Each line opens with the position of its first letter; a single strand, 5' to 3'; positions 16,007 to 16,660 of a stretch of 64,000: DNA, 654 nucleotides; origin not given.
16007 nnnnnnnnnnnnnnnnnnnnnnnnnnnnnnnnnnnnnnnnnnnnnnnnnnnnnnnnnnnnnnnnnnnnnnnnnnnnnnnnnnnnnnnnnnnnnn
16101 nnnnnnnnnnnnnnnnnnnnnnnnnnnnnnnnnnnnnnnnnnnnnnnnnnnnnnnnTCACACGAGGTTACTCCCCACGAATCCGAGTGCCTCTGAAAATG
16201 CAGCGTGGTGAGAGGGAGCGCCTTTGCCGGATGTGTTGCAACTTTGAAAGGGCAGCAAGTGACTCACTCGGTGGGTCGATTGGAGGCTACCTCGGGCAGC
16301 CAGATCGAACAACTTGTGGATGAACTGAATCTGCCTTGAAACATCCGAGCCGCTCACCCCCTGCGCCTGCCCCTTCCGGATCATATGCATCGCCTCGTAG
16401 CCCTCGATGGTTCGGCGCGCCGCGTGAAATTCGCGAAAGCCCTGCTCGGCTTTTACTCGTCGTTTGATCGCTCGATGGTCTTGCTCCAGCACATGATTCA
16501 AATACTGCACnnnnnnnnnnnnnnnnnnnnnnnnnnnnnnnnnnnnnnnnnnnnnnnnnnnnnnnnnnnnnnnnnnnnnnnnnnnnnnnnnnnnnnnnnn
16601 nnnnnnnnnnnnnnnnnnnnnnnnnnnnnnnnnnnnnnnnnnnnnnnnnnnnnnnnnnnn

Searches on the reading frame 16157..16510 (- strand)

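Call 35: search_protein_families(library=pfam, proteins=[window:16157-16510:-], max_evalue=0.001)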
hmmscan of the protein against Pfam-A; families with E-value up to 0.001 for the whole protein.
window:16157-16510:- (117 aa): 1 family
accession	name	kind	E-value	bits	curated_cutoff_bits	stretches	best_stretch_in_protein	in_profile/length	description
PF13610.12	DDE_Tnp_IS240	-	7.6e-10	39.5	27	1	2-48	93-139/139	DDE domain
